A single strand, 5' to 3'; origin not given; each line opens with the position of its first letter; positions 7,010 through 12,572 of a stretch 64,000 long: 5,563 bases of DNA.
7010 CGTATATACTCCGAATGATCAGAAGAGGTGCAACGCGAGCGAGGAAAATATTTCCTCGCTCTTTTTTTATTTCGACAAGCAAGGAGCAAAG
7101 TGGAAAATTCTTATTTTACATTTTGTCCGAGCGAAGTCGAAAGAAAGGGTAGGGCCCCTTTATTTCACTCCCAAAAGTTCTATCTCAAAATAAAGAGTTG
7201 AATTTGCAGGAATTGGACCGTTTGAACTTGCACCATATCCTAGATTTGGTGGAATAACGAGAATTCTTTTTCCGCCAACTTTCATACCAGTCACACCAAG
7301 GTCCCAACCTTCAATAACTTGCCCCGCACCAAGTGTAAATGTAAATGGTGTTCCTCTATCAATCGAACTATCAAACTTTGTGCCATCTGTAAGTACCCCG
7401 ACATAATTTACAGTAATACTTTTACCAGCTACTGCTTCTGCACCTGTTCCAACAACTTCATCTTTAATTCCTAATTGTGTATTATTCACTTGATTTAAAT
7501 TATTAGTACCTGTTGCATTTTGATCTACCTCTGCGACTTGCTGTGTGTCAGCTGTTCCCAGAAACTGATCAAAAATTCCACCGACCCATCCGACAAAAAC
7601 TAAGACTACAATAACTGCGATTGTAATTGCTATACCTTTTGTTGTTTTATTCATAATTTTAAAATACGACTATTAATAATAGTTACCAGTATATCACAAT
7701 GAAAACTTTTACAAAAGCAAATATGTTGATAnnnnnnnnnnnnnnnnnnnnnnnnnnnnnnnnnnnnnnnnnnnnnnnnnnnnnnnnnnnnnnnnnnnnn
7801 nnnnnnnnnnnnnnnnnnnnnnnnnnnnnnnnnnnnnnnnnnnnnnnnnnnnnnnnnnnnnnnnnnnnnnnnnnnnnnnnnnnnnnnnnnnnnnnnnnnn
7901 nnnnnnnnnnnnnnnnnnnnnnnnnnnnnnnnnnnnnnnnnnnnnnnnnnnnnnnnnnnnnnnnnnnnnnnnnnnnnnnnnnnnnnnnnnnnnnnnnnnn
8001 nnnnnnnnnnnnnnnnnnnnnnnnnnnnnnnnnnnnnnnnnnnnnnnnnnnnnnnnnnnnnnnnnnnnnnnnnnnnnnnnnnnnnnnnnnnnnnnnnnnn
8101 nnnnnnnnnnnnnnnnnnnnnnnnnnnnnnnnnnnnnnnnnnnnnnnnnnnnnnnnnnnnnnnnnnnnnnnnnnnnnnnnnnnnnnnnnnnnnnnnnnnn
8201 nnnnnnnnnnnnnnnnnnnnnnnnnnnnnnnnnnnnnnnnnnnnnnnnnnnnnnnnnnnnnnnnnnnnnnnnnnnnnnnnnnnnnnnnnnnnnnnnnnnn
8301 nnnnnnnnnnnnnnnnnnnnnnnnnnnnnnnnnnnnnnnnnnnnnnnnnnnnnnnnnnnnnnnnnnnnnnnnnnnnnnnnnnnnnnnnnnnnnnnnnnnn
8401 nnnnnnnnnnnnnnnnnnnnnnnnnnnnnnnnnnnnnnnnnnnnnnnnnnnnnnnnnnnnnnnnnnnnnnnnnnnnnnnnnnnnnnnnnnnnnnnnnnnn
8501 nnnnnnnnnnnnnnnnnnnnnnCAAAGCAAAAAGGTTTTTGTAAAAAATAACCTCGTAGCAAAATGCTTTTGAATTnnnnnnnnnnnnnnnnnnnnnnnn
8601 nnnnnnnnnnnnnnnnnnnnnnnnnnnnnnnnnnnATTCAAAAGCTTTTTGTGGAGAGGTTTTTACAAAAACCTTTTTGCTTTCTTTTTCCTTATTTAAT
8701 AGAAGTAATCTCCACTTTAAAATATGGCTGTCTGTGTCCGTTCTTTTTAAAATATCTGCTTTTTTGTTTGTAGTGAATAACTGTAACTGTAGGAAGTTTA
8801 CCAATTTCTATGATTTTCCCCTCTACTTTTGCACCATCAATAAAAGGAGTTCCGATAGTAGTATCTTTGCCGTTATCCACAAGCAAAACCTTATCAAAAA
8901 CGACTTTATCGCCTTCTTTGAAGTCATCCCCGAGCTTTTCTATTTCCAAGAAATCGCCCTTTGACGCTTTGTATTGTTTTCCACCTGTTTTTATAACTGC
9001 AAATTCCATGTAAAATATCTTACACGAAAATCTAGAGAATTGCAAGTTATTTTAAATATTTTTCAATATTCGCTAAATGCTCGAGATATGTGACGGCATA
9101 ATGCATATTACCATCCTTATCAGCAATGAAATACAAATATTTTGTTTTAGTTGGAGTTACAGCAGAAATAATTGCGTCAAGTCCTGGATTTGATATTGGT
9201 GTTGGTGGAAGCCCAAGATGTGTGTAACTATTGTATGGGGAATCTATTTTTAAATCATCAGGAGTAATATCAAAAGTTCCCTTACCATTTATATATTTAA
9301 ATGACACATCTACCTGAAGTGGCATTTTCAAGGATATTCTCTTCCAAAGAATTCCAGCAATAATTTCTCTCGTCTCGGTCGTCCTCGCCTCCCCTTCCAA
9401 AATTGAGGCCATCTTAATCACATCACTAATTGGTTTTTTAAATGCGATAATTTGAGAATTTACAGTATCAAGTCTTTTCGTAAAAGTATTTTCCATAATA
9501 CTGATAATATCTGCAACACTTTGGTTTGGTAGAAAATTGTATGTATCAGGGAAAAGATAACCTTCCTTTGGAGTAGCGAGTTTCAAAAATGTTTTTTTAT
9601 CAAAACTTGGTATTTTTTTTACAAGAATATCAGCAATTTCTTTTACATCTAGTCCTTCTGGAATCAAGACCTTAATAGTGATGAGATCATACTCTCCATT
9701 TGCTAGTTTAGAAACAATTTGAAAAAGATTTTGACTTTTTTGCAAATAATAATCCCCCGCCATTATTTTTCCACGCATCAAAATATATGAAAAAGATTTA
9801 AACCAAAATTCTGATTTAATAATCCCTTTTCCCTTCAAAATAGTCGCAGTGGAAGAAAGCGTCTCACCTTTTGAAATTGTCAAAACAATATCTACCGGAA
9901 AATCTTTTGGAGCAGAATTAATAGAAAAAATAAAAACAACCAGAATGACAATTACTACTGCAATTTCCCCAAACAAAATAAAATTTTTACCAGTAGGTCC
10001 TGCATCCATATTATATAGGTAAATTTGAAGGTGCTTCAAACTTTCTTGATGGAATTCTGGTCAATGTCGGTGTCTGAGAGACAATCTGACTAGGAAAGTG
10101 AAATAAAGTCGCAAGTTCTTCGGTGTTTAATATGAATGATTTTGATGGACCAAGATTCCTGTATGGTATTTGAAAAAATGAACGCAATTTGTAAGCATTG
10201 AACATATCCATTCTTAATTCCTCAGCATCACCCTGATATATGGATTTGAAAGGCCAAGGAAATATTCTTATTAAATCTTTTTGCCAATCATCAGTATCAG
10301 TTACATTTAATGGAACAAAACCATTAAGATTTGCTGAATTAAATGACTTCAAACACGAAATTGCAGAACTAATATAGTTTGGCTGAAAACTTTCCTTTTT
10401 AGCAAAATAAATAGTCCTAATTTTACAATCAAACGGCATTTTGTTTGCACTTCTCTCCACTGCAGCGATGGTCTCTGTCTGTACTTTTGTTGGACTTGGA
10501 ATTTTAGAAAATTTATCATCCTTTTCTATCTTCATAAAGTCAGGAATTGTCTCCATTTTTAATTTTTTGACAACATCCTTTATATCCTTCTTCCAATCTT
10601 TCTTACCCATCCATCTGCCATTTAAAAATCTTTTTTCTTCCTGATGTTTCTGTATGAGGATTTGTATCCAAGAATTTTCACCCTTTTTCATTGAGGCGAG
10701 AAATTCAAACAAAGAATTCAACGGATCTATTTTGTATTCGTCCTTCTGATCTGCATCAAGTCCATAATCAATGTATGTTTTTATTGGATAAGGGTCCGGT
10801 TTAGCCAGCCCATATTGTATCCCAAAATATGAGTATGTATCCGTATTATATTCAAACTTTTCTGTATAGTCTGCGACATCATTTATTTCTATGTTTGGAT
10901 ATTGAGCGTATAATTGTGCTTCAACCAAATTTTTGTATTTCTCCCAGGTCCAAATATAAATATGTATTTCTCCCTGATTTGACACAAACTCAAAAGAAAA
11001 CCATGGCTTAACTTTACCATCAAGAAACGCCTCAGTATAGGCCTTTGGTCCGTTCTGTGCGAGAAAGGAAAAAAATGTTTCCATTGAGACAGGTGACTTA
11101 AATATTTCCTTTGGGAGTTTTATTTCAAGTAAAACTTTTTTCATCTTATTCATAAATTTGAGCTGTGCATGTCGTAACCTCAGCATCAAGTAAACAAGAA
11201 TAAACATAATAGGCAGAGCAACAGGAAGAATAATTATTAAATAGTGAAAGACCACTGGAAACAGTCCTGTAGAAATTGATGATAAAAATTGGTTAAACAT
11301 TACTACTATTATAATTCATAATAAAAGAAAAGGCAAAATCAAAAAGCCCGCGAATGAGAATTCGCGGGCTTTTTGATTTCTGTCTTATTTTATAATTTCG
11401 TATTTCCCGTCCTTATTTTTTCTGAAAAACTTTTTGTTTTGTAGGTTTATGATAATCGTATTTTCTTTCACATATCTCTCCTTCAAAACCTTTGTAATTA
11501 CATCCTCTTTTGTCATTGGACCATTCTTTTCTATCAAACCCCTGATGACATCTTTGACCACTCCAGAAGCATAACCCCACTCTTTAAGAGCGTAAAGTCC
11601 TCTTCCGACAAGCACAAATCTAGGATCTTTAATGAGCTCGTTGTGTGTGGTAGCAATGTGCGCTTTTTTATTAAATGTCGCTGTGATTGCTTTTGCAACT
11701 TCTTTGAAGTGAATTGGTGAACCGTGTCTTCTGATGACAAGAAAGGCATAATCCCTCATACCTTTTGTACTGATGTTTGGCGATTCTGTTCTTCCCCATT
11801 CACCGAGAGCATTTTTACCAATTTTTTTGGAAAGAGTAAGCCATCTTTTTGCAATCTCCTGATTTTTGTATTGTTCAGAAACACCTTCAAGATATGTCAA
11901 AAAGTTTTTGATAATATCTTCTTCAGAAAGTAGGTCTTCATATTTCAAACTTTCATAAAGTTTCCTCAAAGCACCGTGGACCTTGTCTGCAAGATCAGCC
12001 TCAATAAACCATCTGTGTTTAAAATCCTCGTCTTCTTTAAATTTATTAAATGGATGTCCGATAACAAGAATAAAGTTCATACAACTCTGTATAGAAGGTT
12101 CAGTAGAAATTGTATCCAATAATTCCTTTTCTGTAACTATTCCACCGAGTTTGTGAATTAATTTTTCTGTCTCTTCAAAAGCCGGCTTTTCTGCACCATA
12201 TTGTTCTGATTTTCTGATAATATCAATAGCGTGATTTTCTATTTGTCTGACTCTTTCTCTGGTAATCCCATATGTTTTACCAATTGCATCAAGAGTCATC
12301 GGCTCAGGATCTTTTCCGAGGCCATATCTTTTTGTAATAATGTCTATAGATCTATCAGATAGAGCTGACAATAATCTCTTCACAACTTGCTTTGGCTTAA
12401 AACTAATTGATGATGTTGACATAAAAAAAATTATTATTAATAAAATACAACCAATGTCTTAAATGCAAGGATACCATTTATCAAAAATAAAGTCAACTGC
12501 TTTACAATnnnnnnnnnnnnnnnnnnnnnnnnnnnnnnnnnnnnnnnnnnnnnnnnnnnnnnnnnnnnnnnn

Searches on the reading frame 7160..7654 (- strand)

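Call 10: search_protein_families(library=pfam, proteins=[window:7160-7654:-], max_evalue=0.01)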
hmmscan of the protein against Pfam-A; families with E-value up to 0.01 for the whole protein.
window:7160-7654:- (164 aa): 1 family
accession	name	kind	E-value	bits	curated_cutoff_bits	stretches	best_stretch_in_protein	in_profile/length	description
PF00254.34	FKBP_C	-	2.7e-34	117.8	21.1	1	73-161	3-94/94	FKBP-type peptidyl-prolyl cis-trans isomerase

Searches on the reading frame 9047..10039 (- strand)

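Call 9: search_protein_families(library=pfam, proteins=[window:9047-10039:-], max_evalue=0.001)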
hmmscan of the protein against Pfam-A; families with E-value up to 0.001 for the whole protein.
window:9047-10039:- (330 aa): 1 family
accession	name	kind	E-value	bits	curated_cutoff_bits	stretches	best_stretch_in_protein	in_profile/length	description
PF02618.21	YceG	-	5.9e-69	233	32.4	1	53-327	1-275/275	YceG-like family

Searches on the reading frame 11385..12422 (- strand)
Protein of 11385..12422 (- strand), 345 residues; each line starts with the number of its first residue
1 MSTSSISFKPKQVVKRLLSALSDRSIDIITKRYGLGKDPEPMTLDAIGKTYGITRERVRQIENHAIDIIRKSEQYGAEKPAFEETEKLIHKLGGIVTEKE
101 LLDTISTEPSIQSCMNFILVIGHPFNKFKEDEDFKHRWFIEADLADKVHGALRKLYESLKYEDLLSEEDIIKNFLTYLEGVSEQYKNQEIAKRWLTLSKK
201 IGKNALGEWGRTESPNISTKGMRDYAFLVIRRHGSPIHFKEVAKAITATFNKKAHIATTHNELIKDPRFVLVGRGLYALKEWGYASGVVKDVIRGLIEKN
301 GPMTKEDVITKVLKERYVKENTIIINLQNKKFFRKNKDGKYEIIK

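Call 9: search_protein_families(library=pfam, proteins=[window:11385-12422:-], max_evalue=0.001)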
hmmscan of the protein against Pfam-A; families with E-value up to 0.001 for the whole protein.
window:11385-12422:- (345 aa): 2 families
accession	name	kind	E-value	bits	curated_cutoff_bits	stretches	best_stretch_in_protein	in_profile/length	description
PF04545.22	Sigma70_r4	-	3.2e-12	46.2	24.1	1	17-71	1-50/50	Sigma-70, region 4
PF05066.19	HARE-HTH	-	2.1e-05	25.3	25.9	1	222-282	3-71/71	HB1, ASXL, restriction endonuclease HTH domain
